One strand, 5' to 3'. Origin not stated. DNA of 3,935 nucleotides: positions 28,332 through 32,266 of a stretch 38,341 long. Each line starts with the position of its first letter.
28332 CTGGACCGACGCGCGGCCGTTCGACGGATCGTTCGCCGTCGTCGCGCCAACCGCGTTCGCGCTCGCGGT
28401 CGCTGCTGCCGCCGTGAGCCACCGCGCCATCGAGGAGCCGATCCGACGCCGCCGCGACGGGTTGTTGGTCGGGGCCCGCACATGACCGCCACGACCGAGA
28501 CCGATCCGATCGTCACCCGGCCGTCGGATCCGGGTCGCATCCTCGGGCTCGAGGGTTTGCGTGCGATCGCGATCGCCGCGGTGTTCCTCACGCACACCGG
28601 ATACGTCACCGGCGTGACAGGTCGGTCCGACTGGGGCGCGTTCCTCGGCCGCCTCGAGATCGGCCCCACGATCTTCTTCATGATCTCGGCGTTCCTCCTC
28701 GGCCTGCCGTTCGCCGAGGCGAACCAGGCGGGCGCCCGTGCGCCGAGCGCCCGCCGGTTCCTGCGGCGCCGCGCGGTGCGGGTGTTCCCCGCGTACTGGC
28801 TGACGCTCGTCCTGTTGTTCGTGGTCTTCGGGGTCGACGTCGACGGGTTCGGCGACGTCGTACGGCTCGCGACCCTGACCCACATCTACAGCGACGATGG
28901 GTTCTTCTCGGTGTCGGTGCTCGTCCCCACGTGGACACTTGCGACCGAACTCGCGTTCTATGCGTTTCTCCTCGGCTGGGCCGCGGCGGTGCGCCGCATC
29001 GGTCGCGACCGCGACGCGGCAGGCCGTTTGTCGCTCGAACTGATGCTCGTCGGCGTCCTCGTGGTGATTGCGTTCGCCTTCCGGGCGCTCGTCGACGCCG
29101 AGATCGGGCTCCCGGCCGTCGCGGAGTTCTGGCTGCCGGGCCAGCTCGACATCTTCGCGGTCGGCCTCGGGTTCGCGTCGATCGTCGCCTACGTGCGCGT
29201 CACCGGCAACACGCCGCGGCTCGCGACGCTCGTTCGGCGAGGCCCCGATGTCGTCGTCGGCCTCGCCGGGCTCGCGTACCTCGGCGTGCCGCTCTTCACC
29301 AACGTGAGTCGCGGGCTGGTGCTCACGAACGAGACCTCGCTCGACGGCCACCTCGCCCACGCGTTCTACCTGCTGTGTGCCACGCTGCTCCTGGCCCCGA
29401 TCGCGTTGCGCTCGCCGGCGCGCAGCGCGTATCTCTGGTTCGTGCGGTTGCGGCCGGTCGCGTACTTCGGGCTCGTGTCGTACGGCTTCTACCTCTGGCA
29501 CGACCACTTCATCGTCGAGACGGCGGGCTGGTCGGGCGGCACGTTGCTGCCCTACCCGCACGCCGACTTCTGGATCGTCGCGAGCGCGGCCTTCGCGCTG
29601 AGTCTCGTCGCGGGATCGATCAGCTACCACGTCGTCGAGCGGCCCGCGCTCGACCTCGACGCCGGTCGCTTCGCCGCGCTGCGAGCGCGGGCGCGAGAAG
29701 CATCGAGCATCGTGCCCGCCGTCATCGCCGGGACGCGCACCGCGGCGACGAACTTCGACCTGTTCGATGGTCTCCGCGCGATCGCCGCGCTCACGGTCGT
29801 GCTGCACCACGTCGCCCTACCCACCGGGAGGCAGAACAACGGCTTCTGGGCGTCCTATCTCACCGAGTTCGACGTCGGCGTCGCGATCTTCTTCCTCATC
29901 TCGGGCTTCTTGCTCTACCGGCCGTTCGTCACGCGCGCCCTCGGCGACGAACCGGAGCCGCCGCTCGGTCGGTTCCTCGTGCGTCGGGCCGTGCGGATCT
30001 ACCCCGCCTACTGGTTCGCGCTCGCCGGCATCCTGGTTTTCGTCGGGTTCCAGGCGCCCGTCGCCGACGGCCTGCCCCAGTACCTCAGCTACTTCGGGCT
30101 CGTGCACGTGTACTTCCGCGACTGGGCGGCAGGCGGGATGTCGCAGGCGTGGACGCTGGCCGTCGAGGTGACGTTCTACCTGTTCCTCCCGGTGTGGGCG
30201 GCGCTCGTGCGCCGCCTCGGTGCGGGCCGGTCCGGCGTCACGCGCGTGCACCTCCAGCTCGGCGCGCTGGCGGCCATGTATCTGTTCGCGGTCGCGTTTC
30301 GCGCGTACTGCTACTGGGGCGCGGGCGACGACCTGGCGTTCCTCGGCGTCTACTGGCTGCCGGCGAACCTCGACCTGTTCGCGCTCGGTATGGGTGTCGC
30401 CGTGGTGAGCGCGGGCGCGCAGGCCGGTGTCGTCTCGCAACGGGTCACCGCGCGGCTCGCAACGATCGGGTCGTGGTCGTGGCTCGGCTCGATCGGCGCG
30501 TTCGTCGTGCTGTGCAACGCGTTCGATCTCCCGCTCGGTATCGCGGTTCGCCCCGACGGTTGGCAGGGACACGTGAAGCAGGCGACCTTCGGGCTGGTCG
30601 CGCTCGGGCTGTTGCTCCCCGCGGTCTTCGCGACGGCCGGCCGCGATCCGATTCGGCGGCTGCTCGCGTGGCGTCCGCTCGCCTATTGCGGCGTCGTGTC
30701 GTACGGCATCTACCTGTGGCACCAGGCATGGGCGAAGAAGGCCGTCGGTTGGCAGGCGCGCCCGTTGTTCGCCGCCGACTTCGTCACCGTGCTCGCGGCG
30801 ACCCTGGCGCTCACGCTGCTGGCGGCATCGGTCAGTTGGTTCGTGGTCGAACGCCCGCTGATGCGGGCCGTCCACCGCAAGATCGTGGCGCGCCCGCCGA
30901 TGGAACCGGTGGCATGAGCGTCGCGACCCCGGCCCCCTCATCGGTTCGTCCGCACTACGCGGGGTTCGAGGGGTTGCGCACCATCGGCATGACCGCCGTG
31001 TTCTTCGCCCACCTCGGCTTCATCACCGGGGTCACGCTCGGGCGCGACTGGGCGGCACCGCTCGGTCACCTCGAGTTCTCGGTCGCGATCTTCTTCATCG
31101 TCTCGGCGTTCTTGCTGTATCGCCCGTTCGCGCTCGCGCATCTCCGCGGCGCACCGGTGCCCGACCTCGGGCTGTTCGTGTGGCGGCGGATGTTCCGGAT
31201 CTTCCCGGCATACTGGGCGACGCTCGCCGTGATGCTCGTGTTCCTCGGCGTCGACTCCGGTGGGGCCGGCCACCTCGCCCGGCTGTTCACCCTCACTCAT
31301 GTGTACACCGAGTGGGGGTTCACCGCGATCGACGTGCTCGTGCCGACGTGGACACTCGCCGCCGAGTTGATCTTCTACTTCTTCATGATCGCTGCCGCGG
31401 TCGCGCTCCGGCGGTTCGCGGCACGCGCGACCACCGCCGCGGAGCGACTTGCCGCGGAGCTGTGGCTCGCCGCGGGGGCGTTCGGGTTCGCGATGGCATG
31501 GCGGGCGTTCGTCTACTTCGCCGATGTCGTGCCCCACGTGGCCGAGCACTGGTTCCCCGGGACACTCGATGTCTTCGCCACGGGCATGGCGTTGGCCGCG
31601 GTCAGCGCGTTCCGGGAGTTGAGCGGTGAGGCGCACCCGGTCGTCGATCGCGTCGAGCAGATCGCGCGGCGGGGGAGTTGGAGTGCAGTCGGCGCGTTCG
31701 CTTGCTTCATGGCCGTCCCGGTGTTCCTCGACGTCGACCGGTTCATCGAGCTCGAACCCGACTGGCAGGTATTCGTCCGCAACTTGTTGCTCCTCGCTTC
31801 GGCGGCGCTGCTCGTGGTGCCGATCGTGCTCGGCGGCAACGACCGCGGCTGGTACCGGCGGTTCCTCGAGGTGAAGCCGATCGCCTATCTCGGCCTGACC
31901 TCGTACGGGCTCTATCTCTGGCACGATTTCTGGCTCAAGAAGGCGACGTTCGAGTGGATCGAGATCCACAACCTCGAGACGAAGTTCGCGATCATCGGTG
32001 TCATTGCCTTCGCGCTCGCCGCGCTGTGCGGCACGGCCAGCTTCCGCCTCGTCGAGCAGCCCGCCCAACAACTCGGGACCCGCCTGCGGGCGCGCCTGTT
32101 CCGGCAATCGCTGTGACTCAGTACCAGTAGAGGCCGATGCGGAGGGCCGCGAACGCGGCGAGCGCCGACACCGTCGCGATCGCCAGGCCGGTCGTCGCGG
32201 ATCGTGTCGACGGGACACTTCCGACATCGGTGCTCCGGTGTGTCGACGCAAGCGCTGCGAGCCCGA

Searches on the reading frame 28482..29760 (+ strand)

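Call 15: search_protein_families(library=pfam, proteins=[window:28482-29760:+], max_evalue=0.05)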
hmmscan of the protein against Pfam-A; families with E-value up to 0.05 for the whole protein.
window:28482-29760:+ (426 aa): 1 family
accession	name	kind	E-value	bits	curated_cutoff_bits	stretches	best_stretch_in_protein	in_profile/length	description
PF01757.29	Acyl_transf_3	-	4e-18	66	31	1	21-378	2-321/326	Acyltransferase domain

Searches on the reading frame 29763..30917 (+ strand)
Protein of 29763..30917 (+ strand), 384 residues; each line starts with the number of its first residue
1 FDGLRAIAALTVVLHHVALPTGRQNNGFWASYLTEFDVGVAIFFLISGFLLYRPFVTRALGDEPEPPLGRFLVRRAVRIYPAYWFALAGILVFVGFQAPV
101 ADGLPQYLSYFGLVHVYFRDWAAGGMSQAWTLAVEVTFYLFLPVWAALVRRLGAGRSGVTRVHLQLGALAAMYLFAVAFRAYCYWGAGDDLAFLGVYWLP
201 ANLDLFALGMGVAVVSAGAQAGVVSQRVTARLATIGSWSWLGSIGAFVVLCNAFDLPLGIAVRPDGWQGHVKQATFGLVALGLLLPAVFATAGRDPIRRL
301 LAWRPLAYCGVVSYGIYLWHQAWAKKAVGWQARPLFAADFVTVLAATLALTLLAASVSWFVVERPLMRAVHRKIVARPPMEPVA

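Call 15: search_protein_families(library=pfam, proteins=[window:29763-30917:+], max_evalue=0.05)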
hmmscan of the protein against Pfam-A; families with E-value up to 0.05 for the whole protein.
window:29763-30917:+ (384 aa): 1 family
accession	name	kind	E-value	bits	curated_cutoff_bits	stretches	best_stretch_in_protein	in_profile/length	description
PF01757.29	Acyl_transf_3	-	3.3e-25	89.3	31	1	1-353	4-323/326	Acyltransferase domain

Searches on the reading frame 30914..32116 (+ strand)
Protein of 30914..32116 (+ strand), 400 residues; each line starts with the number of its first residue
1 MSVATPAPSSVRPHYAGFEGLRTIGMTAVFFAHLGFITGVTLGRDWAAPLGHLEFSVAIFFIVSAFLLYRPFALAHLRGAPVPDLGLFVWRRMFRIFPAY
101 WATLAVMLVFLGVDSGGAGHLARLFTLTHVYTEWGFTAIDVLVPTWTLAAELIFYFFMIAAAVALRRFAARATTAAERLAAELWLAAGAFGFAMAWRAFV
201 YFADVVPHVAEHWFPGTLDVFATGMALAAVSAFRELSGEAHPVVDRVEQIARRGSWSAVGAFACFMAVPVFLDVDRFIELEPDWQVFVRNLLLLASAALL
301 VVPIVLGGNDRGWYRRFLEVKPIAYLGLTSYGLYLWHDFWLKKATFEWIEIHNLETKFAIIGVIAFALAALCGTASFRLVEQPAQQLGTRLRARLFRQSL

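Call 15: search_protein_families(library=pfam, proteins=[window:30914-32116:+], max_evalue=0.05)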
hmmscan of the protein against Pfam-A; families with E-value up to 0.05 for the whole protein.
window:30914-32116:+ (400 aa): 1 family
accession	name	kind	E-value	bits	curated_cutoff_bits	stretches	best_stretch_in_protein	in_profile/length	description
PF01757.29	Acyl_transf_3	-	9.3e-16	58.2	31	1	16-371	2-323/326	Acyltransferase domain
